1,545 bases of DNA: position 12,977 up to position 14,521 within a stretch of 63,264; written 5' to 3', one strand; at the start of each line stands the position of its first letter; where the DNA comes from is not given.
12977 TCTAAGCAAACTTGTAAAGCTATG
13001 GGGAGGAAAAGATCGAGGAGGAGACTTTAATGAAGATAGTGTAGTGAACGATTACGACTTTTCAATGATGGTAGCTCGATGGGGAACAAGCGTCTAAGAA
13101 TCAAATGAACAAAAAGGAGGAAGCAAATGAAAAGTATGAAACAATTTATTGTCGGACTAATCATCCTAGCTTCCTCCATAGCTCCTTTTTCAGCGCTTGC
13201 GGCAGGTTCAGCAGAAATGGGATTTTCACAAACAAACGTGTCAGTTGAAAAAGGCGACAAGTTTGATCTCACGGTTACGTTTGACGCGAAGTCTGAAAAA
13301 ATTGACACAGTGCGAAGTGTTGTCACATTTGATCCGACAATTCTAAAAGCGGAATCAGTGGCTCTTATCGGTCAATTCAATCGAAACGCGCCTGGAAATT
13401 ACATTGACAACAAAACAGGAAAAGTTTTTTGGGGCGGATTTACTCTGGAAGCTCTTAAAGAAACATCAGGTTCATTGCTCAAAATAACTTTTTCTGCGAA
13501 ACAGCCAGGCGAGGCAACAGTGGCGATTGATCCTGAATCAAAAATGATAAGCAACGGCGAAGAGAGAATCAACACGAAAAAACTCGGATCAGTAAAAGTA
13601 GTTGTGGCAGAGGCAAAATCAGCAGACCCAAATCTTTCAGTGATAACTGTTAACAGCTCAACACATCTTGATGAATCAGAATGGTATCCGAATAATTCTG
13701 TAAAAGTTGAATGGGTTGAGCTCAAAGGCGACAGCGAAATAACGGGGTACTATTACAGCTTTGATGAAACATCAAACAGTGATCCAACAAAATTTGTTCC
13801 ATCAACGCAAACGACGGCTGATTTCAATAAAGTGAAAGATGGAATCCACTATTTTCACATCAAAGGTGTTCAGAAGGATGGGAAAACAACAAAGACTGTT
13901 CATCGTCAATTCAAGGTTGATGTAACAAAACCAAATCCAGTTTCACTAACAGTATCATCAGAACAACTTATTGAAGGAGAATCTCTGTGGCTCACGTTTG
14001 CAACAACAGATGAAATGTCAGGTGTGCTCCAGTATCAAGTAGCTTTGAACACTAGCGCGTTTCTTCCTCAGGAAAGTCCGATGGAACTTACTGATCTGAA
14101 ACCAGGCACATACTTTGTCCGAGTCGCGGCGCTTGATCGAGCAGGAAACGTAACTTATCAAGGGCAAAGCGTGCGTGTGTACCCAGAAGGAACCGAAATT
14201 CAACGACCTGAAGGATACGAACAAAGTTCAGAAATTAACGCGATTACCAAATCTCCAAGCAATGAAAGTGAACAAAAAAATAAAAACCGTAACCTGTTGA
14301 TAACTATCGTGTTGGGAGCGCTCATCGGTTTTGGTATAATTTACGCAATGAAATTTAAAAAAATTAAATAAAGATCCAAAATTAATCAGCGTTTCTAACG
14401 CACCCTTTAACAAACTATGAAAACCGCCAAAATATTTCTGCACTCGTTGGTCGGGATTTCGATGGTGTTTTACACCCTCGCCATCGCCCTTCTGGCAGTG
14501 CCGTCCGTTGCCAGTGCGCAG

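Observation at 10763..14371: Cohesin-dockerin gene trio: a cellulosome-style surface assembly module with no enzymes attached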

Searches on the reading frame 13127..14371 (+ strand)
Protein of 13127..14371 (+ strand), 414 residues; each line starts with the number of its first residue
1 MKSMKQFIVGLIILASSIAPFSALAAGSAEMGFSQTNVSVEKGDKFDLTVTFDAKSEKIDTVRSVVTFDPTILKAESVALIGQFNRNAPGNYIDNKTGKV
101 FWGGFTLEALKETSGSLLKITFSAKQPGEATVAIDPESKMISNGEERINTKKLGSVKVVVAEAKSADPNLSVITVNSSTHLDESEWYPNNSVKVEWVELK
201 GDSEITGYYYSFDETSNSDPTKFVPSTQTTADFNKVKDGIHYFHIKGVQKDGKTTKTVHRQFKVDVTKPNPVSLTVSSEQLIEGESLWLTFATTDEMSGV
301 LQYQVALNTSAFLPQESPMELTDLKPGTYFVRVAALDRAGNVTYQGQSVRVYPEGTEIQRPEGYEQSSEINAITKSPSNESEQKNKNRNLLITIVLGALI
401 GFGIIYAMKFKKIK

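Call 3: search_protein_families(library=pfam, proteins=[window:13127-14371:+], max_evalue=1)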
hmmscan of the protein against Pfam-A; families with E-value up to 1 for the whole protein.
window:13127-14371:+ (414 aa): 5 families
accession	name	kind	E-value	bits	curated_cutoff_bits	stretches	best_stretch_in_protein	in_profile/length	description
PF00041.27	fn3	-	6.2e-06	26.8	25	2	190-254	14-75/84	Fibronectin type III domain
PF04151.21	PPC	-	0.0032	18.7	25.9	0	262-334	5-69/70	Bacterial pre-peptidase C-terminal domain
PF19077.6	Big_13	-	0.073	14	27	0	322-346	70-94/102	Bacterial Ig-like domain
PF13649.12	Methyltransf_25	-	0.17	13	27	1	125-182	17-78/97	Methyltransferase domain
PF07495.19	Y_Y_Y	-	0.21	11.9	26.6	0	322-350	33-61/65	Y_Y_Y domain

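Call 4: search_protein_families(library=ncbifam, proteins=[window:13127-14371:+], max_evalue=1)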
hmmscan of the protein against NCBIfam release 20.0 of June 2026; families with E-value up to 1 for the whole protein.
window:13127-14371:+ (414 aa): 2 families
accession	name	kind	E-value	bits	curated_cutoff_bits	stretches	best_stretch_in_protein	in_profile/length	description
NF047446.1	barrel_OmpL47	domain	4.7e-10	39.8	40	1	290-346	8-62/68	OmpL47-type beta-barrel domain-containing protein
NF045522.1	MXAN_2561_fam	equivalog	0.065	12.7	150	1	315-356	219-261/304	MXAN_2561 family MXYO-CTERM-anchored protein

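Call 10: search_solved_structures(query=window:13127-14371:+, max_evalue=10, show_alignments=2)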
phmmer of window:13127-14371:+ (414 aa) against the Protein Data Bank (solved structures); distinct sequences matched with E-value up to 10: 0.

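Call 43: search_protein_families(library=phrogs, proteins=[window:13127-14371:+], max_evalue=0.01)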
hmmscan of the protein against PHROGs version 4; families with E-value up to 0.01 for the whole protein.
window:13127-14371:+ (414 aa): 0 families

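Call 47: find_homologous_proteins(query=window:13127-14371:+, max_evalue=0.001)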
Query window:13127-14371:+ (414 aa): 100 proteins with E <= 0.001 among 6506 candidates.
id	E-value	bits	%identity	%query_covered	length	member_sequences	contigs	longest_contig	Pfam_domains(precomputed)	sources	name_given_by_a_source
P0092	1.0e-265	899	100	99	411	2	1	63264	PF00041.28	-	-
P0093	2.1e-237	805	88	100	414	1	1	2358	PF00963.25,PF00041.28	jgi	-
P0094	5.1e-234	794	87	100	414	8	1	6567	PF00963.25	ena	-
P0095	3.4e-229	778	86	99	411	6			PF00963.25,PF00041.28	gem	-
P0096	1.2e-155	536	59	99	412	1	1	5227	PF00963.25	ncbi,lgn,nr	ncbi:hypothetical protein HZA85_00780 [Candidatus Uhrbacteria bacterium]|nr:hypothetical protein [Ca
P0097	3.2e-155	535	59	97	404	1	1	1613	-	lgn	-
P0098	5.1e-154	531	58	98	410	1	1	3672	-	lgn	-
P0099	1.7e-153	529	58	99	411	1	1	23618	-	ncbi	-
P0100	2.9e-150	519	56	99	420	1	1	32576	PF00963.25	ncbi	-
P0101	7.9e-150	517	57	99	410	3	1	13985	-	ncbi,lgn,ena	ncbi:MAG: cohesin domain-containing protein [Patescibacteria group bacterium]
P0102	4.9e-149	515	59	91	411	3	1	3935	-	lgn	-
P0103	8.1e-147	507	56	99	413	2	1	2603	PF00963.25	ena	-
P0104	1.8e-146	506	56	99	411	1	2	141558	PF00963.25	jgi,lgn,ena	-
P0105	7.1e-145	501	54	99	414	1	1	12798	-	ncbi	-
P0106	2.4e-136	473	52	99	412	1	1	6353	-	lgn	-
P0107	1.3e-132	460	53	87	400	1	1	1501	PF00963.25,PF00041.28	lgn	-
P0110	6.3e-131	455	51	99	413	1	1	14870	PF00963.25,PF00041.28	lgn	-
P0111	2.0e-130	453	50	99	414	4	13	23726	PF00963.25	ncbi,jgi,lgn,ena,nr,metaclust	ncbi:hypothetical protein HOI18_04800 [Candidatus Uhrbacteria bacterium]|jgi:hypothetical protein|nr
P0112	4.1e-130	452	49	99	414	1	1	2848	PF00963.25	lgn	-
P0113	1.2e-129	451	50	99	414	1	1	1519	PF00963.25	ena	-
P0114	6.7e-128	445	52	95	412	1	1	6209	PF00963.25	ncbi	-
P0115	8.5e-128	445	48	99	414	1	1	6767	PF00963.25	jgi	jgi:LPXTG-motif cell wall-anchored protein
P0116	1.8e-127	444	52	91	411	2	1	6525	PF00963.25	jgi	jgi:hypothetical protein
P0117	8.4e-127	441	50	99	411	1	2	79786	PF00963.25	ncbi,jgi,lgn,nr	ncbi:MAG: hypothetical protein HQ488_00185 [Parcubacteria group bacterium]|nr:hypothetical protein [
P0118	2.7e-126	440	51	99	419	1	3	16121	PF00963.25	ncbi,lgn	-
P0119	3.4e-126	439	51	97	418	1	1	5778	PF00963.25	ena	-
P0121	4.2e-125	436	48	97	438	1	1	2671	PF00963.25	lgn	-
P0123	2.7e-124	433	48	99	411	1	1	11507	PF00963.25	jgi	jgi:hypothetical protein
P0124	3.8e-124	433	49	99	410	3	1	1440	PF00963.25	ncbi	-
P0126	1.0e-122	428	49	95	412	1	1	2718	PF00963.25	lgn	-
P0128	1.2e-122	428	49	99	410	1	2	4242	PF00963.25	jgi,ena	jgi:hypothetical protein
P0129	2.4e-122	427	49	99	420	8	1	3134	PF00963.25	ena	-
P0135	3.0e-120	420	47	99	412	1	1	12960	PF22352.3,PF00963.25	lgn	-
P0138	1.7e-119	417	47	99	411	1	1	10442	PF00963.25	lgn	-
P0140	3.6e-119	416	50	95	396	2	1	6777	PF00963.25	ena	-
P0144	3.0e-118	413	50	99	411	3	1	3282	PF00963.25,PF00041.28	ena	-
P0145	1.3e-117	411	49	99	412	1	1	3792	PF00963.25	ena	-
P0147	2.0e-116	407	45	99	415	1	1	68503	PF00963.25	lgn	-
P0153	2.1e-114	401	45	99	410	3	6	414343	PF00963.25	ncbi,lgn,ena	-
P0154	1.1e-113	398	45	99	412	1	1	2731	PF22352.3,PF00963.25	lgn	-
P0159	1.9e-111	391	47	98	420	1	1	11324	PF00963.25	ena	-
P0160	1.4e-110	388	43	95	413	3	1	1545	PF00963.25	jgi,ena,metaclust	metaclust:\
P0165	1.5e-108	381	46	94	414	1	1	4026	PF22352.3,PF00963.25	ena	-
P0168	4.9e-107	376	45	99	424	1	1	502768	PF00963.25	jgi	jgi:hypothetical protein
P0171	1.2e-103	365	42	99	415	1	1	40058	PF00963.25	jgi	jgi:hypothetical protein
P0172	4.6e-103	363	41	99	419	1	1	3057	PF00963.25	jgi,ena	-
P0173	5.2e-102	360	44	99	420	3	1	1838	PF00963.25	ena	-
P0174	5.3e-102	360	44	97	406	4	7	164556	PF00963.25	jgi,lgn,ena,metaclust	metaclust:\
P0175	9.9e-102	359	46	89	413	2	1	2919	PF00963.25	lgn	-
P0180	7.5e-94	333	44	92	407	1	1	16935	PF00963.25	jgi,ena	jgi:hypothetical protein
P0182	6.6e-93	330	41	87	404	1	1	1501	PF00963.25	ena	-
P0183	6.7e-93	330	44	92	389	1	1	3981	PF00963.25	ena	-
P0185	8.0e-88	313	41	99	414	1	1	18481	PF00963.25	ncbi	-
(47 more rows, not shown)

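Call 56: predict_structure(alignment_id=A5)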
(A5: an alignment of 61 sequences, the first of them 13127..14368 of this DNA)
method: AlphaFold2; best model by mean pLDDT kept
length: 414 residues; sequences in the alignment: 61
mean_pLDDT: 88.5   pTM: 0.72
mean pLDDT of the five models: 88.5, 88.0, 86.9, 86.6, 85.1
residues with pLDDT >= 90: 273; 70-90: 98; 50-70: 31; < 50: 12
segments of 3 or more residues with pLDDT < 50: 376-384
pLDDT, mean of each block of 10 residues (from residue 1): 70 70 70 97 96 94 97 96 85 95 89 94 98 97 92 96 88 96 93 96 96 96 97 95 97 95 90 89 91 72 92 93 95 91 93 90 74 57 58 86 86 60
secondary structure, 60 per line:
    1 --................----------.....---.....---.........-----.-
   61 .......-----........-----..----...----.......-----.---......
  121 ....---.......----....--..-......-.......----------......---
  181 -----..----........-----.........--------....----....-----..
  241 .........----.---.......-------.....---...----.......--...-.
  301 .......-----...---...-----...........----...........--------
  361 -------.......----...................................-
elements in order: H3-18 E29-33 E37-41 E45-53 E61-67 E73-80 E92-94 E99-105 E115-124 E128-134 E139-142 E148-153 E155-161 E172-177 E192-199 E205-213 E222-225 E230-233 E239-249 E258-264 E272-276 E280-282 E287-293 E300-307 E313-315 E319-321 E327-337 E342-352 H368-374 H379-413

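Call 60: fold_search(model_id=the predicted structure, library=pdb)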
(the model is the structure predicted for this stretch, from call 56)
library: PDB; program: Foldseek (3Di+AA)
matches with E <= 10: 1975; with E <= 0.001: 401
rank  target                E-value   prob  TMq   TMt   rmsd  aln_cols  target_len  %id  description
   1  2w1n                  3.3e-12  1.00  0.27  0.47  20.4       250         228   16  cohesin and fibronectin type-III double module construct from the Clostridium perfringens glycoside hydrolase GH84C (released 2009-02-03)
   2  2yn3_A                1.7e-09  1.00  0.32  0.46  21.8       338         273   12  Structural insight into the giant calcium-binding adhesin SiiE: implications for the adhesion of Salmonella enterica t (released 2013-04-03)
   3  8xkm_A                1.7e-09  1.00  0.26  0.15  29.5       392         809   10  Cryo-EM structure of human insulin receptor bound to 4 IGF-I, conformation 3 (released 2024-12-25)
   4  8yyl_B                1.8e-09  1.00  0.25  0.22  30.2       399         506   11  Cryo-EM structure of the complex IR with one insulin (released 2025-04-09)
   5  2yn5_A                2.4e-09  1.00  0.31  0.44  22.7       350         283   11  Structural insight into the giant calcium-binding adhesin SiiE: implications for the adhesion of Salmonella enterica t (released 2013-04-03)
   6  7pg0_A                3.0e-09  1.00  0.27  0.16  30.2       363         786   13  Low resolution Cryo-EM structure of full-length insulin receptor bound to 3 insulin with visible ddm micelle, conf 1 (released 2022-02-02)
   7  4yfd_A                3.1e-09  1.00  0.25  0.22  28.3       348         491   11  Crystal structure PTP delta Ig1-Fn2 in complex with IL-1RAcP (released 2015-05-06)
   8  9flw_A                4.3e-09  1.00  0.29  0.24  26.4       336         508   12  CryoEM structure of the fragment-6 (3571-4078) in the grappling hook protein A (GhpA) in the bacterium Aureispira sp.  (released 2024-10-16)
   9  8dpu_A                5.3e-09  1.00  0.20  0.27  25.4       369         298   12  The crystal structure of the IL-11 signalling complex (released 2023-11-29)
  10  1i1r_A                6.9e-09  1.00  0.22  0.28  25.6       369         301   13  CRYSTAL STRUCTURE OF A CYTOKINE/RECEPTOR COMPLEX (released 2001-03-28)
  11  8bnq_A                6.9e-09  1.00  0.20  0.25  31.1       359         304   13  Crystal structure of the FnIII-tandem A84-A86 from the A-band of titin (released 2023-04-12)
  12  6xay_B                9.9e-09  1.00  0.23  0.31  22.3       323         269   15  Structure of a fragment of human fibronectin containing the 10th, 11th and 12th type III domains (released 2021-06-09)
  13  8bnq_B                1.2e-08  1.00  0.20  0.25  30.4       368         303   13  Crystal structure of the FnIII-tandem A84-A86 from the A-band of titin (released 2023-04-12)
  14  2yn3_C                1.2e-08  1.00  0.33  0.46  22.2       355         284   12  Structural insight into the giant calcium-binding adhesin SiiE: implications for the adhesion of Salmonella enterica t (released 2013-04-03)
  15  2yn5_B                1.5e-08  1.00  0.31  0.42  23.0       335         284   12  Structural insight into the giant calcium-binding adhesin SiiE: implications for the adhesion of Salmonella enterica t (released 2013-04-03)
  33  4dh2_C                7.9e-08  1.00  0.27  0.67   3.1       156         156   14  Crystal structure of Coh-OlpC(Cthe_0452)-Doc435(Cthe_0435) complex: A novel type I Cohesin-Dockerin complex from Clost (released 2012-11-28)
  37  4dh2_A                1.1e-07  1.00  0.29  0.70   2.6       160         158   13  Crystal structure of Coh-OlpC(Cthe_0452)-Doc435(Cthe_0435) complex: A novel type I Cohesin-Dockerin complex from Clost (released 2012-11-28)
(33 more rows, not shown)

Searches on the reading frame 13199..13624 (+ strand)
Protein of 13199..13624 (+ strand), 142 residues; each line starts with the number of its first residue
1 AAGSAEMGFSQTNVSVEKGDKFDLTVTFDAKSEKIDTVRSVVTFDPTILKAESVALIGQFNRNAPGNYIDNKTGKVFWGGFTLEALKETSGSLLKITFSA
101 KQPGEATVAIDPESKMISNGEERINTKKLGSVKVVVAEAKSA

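Call 18: search_protein_families(library=pfam, proteins=[window:13199-13624:+], max_evalue=1)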
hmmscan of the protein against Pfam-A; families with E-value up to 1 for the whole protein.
seq(142 aa): 3 families
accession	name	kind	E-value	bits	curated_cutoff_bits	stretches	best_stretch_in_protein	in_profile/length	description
PF00963.24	Cohesin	-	8.8e-08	32.9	24.1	1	12-121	6-124/139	Cohesin domain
PF02922.24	CBM_48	-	0.058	14.2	22.4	1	50-112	21-81/83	Carbohydrate-binding module 48 (Isoamylase N-terminal domain)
PF13649.12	Methyltransf_25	-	0.21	12.7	27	1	101-140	17-56/97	Methyltransferase domain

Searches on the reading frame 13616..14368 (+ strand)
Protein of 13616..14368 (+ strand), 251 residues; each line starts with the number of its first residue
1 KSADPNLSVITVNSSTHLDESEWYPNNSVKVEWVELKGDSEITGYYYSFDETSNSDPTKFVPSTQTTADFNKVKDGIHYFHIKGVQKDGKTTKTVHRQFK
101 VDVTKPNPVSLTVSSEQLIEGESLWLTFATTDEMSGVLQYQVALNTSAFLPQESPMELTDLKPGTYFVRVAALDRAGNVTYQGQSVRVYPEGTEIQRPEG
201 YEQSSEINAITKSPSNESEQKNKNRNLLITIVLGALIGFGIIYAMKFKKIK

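Call 18: search_protein_families(library=pfam, proteins=[window:13616-14368:+], max_evalue=1)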
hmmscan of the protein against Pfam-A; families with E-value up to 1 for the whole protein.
seq(251 aa): 5 families
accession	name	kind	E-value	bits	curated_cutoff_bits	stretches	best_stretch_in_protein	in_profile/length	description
PF00041.27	fn3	-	1.8e-06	28.5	25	2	121-180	13-76/84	Fibronectin type III domain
PF04151.21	PPC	-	0.0073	17.6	25.9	0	99-171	5-69/70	Bacterial pre-peptidase C-terminal domain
PF19077.6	Big_13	-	0.018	16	27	0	159-183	70-94/102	Bacterial Ig-like domain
PF07495.19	Y_Y_Y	-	0.059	13.7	26.6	0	159-187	33-61/65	Y_Y_Y domain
PF22352.2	K319L-like_PKD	-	0.11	12.9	27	0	32-92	12-76/84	K319L-like, PKD domain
